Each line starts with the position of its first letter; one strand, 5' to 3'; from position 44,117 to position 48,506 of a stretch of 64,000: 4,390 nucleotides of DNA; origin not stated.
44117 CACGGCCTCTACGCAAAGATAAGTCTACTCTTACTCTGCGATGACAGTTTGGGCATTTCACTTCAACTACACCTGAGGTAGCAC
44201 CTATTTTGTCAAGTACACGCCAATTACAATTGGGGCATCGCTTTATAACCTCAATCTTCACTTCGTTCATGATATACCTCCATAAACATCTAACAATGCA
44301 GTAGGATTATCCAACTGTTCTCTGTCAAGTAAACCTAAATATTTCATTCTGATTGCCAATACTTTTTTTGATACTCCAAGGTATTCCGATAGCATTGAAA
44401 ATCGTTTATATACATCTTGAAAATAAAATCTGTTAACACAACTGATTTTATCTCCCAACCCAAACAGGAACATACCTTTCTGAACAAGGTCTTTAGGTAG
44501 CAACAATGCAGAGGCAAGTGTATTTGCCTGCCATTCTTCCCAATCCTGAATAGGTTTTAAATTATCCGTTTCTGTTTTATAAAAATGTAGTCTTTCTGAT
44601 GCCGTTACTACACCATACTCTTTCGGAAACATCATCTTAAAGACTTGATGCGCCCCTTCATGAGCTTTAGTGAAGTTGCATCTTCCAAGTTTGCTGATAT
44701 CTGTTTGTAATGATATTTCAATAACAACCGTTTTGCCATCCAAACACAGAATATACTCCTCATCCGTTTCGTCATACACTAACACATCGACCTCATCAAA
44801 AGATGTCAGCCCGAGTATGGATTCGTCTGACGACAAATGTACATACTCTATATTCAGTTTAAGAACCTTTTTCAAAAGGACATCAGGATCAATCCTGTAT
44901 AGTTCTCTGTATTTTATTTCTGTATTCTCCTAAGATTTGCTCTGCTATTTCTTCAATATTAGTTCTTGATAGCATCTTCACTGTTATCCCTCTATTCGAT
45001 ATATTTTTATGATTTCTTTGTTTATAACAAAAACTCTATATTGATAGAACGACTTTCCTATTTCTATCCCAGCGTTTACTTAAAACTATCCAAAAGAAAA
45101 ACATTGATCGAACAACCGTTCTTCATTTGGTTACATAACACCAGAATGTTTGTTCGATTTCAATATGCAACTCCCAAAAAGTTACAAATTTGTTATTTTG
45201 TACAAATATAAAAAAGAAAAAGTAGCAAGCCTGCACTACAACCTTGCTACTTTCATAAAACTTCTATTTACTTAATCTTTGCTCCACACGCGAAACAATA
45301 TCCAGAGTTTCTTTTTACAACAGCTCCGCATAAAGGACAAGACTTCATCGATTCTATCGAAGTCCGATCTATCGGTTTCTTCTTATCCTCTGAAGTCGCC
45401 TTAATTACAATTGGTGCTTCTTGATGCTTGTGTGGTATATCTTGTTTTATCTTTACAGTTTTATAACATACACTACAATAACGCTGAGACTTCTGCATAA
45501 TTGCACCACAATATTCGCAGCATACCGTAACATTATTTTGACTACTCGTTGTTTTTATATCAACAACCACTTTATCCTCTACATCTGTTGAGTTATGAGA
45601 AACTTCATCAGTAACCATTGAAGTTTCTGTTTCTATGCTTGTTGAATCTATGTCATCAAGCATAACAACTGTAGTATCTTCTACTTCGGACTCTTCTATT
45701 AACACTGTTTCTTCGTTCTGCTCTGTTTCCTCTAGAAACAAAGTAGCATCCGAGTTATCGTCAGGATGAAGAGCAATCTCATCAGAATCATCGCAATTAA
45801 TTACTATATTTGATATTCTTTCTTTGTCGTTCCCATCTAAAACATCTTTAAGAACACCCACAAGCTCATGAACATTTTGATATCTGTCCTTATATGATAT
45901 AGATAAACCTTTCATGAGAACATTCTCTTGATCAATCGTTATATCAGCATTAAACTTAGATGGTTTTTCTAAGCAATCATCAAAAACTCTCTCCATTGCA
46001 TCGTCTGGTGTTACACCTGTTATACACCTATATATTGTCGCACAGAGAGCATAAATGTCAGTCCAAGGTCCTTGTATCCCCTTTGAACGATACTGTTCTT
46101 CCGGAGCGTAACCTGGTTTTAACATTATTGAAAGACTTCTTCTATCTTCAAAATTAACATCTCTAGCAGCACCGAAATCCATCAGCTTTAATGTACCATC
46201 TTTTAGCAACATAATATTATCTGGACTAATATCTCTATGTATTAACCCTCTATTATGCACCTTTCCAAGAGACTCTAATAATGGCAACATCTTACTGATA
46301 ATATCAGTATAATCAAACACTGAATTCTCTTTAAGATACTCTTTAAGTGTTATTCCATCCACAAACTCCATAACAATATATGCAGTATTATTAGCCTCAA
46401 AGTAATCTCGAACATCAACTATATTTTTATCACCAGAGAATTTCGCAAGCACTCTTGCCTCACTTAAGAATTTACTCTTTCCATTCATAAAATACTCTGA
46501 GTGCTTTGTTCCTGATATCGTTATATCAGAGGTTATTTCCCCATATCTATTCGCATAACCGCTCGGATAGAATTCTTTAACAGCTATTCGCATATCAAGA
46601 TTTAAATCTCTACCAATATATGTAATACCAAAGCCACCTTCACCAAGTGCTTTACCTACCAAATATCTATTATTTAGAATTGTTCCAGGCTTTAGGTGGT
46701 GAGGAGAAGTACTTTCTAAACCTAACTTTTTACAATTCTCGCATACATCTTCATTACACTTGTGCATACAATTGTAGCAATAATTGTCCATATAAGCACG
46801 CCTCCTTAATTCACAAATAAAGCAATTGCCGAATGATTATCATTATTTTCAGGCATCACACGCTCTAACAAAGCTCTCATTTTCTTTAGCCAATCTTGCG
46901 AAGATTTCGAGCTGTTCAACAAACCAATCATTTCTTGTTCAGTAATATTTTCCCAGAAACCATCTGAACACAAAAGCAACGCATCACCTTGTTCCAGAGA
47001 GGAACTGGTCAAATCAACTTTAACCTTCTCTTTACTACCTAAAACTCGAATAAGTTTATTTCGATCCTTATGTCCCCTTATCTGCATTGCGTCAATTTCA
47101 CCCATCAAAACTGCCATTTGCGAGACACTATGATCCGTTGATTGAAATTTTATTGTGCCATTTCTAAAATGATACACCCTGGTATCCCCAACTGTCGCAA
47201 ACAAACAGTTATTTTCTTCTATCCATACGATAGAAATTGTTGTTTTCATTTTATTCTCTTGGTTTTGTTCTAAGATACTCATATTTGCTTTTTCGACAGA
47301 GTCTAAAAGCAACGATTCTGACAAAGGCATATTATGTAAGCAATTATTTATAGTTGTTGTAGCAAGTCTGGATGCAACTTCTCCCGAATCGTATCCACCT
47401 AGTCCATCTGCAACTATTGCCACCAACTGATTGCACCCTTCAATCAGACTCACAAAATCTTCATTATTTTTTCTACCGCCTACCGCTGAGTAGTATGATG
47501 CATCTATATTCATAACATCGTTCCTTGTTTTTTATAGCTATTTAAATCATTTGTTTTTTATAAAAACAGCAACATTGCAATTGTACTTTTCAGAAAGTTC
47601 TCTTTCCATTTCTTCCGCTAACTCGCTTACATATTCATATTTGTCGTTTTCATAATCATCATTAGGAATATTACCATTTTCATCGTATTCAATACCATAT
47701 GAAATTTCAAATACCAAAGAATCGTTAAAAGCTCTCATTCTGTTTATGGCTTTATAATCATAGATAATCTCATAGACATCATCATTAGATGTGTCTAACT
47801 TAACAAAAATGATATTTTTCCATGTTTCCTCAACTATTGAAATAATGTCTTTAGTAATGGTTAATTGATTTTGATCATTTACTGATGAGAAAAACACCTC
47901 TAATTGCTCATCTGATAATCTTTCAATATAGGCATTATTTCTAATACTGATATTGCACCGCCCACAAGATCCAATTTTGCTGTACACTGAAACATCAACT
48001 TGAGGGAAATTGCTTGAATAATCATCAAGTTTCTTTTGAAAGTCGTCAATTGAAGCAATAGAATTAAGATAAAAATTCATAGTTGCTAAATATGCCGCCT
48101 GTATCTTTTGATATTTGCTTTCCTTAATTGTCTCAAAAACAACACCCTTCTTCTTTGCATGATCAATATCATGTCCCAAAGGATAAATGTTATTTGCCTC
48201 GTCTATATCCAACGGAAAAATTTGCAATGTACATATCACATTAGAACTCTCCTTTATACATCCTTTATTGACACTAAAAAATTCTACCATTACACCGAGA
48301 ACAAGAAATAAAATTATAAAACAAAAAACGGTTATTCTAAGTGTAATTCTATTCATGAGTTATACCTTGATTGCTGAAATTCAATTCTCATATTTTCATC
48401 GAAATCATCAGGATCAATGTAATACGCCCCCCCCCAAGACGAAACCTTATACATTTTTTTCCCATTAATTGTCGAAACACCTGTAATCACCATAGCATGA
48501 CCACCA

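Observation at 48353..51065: Two adjacent effectors share an unrecognised ~115-aa N-terminal domain (not LXG-like by eye) with divergent C-termini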

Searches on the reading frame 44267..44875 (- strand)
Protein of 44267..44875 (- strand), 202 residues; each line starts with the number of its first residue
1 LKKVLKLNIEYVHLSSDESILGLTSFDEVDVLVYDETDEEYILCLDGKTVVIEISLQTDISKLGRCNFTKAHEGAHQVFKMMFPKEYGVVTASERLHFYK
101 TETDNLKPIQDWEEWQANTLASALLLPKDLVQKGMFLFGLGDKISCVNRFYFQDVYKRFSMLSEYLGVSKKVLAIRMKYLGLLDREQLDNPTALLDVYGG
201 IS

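Call 83: search_protein_families(library=pfam, proteins=[window:44267-44875:-], max_evalue=0.001)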
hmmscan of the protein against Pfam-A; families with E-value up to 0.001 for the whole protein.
window:44267-44875:- (202 aa): 1 family
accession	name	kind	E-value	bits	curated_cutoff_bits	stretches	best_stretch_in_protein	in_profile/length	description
PF06114.19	Peptidase_M78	-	0.00059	20.1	22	0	106-177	67-122/123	IrrE N-terminal-like domain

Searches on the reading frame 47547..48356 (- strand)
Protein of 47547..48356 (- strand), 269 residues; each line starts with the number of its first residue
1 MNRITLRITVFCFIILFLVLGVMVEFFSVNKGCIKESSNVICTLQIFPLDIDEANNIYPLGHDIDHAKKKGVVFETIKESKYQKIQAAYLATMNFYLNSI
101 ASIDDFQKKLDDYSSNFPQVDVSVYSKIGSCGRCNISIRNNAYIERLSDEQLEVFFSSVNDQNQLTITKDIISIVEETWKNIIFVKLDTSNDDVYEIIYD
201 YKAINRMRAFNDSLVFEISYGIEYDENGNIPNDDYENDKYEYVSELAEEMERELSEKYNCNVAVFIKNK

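Call 4: search_protein_families(library=pfam, proteins=[window:47547-48356:-], max_evalue=1)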
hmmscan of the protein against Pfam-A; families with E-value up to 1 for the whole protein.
window:47547-48356:- (269 aa): 0 families

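Call 5: search_protein_families(library=ncbifam, proteins=[window:47547-48356:-], max_evalue=1)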
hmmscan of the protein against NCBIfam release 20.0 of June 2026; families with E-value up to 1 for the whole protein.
window:47547-48356:- (269 aa): 2 families
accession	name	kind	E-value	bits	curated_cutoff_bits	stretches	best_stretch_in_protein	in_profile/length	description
NF040730.1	CxCC_doxin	equivalog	0.0021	17.8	65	1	22-76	3-55/83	thioredoxin-like (seleno)protein SaoT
NF041197.2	CxxC_Se_CxxC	equivalog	0.21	11.8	40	0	131-159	21-48/53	dual CXXC motif small (seleno)protein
